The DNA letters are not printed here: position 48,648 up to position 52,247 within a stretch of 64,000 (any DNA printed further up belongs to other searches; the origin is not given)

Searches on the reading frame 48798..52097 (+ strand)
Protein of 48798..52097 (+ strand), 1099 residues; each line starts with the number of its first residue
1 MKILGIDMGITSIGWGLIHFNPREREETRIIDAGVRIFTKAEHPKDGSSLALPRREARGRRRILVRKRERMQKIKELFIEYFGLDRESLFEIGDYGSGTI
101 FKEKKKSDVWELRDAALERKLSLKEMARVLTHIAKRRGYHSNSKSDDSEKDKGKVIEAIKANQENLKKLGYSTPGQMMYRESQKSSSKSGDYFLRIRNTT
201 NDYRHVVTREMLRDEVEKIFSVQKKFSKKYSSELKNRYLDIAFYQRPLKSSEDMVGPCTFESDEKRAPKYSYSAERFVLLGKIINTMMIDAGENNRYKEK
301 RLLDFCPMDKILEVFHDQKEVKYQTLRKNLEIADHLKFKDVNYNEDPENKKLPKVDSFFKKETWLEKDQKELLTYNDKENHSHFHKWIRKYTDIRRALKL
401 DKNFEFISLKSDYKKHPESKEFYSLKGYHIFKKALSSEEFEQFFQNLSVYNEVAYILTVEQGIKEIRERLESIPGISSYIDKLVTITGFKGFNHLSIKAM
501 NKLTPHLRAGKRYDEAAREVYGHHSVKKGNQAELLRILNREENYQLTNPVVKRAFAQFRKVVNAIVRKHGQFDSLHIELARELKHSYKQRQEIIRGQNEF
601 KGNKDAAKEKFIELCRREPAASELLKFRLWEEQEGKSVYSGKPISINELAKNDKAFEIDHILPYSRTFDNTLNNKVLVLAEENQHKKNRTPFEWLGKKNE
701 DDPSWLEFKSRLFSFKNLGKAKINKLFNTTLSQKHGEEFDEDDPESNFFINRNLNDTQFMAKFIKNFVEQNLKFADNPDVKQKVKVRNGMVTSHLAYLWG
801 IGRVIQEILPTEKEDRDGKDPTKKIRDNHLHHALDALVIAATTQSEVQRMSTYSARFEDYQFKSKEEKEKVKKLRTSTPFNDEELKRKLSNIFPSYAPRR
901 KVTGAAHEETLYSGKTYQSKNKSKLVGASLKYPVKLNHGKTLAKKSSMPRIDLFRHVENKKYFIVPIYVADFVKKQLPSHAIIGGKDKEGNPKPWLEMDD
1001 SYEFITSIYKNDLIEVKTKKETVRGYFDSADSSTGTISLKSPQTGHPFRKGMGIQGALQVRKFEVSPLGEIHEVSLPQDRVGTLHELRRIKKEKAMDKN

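Call 25: search_protein_families(library=pfam, proteins=[window:48798-52097:+], max_evalue=0.00001)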
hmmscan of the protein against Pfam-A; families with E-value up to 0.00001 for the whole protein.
window:48798-52097:+ (1099 aa): 2 families
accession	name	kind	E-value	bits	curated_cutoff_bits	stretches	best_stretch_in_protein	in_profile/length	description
PF18541.7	RuvC_III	-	5e-23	82.5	26.2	1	749-895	6-171/179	RuvC endonuclease subdomain 3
PF13395.12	HNH_4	-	7.1e-22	77.6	22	1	638-692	2-54/54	HNH endonuclease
